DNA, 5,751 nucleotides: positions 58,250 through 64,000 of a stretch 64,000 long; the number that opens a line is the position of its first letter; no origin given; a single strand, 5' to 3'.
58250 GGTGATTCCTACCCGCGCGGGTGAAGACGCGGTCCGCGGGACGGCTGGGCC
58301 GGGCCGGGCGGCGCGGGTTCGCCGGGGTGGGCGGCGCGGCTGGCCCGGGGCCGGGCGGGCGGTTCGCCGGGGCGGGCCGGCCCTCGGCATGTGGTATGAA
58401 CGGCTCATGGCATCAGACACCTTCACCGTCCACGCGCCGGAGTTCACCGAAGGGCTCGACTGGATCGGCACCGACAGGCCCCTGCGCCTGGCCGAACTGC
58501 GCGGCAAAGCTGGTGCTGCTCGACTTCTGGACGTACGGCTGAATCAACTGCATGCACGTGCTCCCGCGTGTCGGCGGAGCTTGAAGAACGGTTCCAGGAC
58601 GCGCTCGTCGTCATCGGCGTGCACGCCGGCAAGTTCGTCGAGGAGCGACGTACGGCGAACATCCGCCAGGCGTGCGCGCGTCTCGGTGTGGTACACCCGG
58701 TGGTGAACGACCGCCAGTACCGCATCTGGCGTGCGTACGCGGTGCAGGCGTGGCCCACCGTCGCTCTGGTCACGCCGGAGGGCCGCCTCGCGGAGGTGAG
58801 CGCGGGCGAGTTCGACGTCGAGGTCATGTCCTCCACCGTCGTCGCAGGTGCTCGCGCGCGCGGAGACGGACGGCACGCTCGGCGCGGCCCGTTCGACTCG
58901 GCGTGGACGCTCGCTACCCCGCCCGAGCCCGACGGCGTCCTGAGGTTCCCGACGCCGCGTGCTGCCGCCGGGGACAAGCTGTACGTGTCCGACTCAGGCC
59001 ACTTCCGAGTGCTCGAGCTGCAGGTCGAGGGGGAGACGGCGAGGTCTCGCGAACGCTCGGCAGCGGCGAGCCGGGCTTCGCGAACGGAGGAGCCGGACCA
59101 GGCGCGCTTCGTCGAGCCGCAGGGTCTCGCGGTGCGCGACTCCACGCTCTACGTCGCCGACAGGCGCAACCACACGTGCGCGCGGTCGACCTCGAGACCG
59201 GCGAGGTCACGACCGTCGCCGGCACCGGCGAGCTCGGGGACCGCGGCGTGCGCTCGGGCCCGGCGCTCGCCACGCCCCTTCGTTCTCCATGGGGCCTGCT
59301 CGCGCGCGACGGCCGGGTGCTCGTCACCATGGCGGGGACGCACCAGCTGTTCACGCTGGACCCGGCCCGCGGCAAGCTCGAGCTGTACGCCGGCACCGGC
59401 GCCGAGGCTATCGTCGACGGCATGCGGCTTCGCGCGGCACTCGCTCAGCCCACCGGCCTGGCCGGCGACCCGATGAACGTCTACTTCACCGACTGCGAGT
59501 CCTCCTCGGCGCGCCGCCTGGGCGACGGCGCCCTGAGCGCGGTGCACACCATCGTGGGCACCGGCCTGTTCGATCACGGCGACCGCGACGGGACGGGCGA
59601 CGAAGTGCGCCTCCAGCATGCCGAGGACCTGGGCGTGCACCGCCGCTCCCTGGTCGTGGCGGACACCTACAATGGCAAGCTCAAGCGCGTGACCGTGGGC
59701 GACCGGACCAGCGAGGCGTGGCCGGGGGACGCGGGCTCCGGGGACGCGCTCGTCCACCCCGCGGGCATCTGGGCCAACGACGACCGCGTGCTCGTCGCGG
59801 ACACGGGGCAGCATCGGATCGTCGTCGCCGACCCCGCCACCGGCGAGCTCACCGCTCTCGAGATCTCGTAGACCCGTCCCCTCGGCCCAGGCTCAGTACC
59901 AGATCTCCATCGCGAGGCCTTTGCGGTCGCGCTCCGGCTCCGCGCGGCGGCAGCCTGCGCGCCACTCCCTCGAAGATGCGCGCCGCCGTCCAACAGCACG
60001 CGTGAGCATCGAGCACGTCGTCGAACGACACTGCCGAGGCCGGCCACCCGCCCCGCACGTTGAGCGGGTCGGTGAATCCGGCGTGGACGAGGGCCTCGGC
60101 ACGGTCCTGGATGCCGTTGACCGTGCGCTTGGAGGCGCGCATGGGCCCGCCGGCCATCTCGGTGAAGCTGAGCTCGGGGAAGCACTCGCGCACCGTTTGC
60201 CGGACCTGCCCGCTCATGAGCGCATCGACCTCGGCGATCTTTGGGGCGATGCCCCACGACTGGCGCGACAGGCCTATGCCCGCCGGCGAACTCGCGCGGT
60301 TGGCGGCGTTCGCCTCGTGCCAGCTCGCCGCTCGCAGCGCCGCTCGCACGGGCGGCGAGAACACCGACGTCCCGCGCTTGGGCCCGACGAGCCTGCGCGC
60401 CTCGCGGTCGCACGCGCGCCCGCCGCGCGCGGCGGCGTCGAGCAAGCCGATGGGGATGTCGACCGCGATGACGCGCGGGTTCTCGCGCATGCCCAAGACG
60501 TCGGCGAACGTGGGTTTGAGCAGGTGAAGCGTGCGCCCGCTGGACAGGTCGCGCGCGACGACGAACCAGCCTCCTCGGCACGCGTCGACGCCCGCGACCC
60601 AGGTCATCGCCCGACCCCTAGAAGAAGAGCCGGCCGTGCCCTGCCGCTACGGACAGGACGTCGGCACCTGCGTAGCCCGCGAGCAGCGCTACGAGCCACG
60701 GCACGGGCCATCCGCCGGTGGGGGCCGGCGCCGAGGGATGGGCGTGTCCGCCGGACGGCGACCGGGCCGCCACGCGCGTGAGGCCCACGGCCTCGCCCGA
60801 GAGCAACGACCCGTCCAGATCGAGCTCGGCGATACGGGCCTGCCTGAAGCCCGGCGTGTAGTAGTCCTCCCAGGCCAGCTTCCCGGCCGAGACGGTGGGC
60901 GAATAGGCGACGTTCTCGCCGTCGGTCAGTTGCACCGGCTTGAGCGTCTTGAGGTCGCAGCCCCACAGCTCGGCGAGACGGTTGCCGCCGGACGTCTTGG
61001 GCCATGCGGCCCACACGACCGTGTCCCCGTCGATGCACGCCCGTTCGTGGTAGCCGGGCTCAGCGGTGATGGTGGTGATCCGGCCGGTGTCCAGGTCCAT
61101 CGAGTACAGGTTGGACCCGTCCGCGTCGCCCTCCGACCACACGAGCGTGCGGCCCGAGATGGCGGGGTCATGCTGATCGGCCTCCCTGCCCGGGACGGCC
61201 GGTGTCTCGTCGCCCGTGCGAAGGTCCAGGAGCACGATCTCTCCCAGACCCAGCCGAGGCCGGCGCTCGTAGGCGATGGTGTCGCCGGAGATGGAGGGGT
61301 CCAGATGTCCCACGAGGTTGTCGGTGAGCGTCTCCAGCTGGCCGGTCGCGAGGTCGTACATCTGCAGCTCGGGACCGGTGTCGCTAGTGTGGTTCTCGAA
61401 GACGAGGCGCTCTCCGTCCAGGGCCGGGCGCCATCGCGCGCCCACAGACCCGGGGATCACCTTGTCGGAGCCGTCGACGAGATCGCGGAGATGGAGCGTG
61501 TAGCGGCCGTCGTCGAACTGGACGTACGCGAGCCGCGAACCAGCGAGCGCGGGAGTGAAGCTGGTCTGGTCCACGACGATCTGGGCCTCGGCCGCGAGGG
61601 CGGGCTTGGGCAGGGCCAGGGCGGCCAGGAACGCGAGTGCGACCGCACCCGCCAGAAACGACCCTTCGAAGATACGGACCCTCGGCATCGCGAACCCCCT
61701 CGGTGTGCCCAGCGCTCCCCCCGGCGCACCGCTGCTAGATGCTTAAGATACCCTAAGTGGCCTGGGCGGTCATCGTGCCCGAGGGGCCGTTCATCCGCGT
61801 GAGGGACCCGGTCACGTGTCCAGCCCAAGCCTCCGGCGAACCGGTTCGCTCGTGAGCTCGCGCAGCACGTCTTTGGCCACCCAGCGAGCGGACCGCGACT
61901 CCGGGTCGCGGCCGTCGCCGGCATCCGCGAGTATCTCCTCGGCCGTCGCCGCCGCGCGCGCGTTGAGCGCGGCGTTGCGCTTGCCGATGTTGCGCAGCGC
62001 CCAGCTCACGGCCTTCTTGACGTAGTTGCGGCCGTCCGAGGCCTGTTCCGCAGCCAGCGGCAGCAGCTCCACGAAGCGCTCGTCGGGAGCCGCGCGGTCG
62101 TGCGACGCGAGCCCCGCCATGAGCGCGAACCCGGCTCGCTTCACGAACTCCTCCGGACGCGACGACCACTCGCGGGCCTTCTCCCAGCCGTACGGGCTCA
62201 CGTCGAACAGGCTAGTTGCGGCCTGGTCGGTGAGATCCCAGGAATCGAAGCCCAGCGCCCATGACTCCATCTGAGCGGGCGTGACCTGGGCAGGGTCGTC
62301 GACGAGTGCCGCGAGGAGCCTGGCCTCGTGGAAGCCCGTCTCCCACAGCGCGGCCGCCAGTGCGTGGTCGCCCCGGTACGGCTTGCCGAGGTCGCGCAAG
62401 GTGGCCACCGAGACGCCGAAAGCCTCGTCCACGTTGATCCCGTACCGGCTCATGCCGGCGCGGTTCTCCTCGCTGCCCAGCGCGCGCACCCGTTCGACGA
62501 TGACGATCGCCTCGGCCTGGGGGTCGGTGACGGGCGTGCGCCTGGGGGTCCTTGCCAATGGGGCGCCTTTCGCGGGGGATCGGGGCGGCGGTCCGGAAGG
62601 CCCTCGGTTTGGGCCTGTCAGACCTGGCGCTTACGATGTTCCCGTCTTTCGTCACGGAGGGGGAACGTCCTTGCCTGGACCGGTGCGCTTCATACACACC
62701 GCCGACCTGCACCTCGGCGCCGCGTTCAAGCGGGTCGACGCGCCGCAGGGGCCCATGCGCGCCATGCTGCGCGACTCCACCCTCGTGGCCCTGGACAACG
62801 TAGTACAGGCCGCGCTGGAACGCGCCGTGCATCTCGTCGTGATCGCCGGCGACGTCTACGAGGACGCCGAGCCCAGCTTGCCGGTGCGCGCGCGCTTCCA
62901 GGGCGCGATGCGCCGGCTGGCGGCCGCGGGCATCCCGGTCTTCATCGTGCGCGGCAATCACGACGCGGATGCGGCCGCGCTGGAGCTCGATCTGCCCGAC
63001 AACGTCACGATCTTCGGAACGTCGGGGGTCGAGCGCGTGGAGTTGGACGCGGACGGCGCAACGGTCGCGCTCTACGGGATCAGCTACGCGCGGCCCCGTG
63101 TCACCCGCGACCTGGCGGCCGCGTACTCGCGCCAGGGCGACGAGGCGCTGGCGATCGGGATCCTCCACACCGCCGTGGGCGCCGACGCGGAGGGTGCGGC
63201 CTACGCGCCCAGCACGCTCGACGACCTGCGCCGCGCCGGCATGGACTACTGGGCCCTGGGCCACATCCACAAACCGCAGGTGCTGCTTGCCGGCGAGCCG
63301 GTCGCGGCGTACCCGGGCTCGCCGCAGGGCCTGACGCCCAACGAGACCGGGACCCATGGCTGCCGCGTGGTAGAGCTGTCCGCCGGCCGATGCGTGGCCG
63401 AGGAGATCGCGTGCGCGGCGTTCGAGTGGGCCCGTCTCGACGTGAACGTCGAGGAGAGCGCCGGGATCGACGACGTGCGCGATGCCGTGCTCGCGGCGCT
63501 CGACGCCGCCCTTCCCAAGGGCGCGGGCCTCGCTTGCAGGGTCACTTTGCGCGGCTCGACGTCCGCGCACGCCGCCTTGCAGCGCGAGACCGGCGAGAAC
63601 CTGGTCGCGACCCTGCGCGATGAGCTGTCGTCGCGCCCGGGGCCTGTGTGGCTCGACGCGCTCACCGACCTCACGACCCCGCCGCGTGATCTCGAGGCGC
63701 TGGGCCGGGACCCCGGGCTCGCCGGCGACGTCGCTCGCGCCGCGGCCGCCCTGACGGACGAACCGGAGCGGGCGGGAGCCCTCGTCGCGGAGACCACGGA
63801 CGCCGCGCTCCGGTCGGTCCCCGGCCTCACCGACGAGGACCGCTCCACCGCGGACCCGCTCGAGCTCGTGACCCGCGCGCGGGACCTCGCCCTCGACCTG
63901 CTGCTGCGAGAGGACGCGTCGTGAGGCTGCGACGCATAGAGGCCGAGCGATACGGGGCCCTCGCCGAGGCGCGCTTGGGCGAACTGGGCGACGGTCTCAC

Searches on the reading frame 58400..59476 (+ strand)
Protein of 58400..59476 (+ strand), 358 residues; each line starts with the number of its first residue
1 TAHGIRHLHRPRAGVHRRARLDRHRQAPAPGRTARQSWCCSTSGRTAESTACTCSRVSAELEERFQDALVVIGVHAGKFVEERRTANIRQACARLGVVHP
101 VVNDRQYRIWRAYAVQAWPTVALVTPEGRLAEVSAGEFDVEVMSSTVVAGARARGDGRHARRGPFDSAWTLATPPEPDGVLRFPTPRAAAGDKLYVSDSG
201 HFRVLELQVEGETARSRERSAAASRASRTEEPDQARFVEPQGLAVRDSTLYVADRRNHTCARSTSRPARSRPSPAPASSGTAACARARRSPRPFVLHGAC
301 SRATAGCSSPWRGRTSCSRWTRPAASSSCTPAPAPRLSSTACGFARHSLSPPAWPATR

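Call 28: search_protein_families(library=pfam, proteins=[window:58400-59476:+], max_evalue=0.001)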
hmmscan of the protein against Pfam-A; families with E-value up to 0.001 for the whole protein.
window:58400-59476:+ (358 aa): 1 family
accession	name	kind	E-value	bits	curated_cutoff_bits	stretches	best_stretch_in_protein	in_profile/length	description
PF01436.27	NHL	-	8.4e-06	26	20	0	237-259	1-24/28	NHL repeat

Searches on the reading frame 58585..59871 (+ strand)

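Call 28: search_protein_families(library=pfam, proteins=[window:58585-59871:+], max_evalue=0.001)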
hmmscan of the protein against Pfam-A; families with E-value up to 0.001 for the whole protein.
window:58585-59871:+ (428 aa): 1 family
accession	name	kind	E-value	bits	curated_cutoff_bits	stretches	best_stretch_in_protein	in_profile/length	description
PF01436.27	NHL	-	1.2e-08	35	20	0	391-414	3-27/28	NHL repeat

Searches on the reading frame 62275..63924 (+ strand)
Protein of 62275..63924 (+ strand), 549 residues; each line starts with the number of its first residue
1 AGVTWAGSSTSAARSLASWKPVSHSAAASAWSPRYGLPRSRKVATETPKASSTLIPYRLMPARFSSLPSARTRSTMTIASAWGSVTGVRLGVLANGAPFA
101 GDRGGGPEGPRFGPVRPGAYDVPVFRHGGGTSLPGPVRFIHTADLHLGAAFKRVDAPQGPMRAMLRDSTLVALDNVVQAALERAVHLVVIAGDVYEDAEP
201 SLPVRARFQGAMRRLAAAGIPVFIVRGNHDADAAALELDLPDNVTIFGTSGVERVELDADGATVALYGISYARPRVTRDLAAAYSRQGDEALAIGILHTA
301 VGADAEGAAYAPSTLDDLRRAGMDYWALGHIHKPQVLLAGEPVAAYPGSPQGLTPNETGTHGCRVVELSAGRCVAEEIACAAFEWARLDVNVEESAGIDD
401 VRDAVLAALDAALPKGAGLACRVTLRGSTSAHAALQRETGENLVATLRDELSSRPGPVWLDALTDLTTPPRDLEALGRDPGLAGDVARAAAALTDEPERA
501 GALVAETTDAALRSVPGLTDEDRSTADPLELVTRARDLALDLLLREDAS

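Call 30: search_protein_families(library=pfam, proteins=[window:62275-63924:+], max_evalue=0.001)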
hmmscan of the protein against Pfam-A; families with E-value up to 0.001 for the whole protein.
window:62275-63924:+ (549 aa): 2 families
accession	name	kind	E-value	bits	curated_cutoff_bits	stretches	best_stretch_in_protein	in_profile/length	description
PF00149.33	Metallophos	-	1.3e-11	45.8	21.5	1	138-334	2-191/191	Calcineurin-like phosphoesterase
PF12850.12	Metallophos_2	-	1.3e-09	38.7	27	1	172-359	15-144/154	Calcineurin-like phosphoesterase superfamily domain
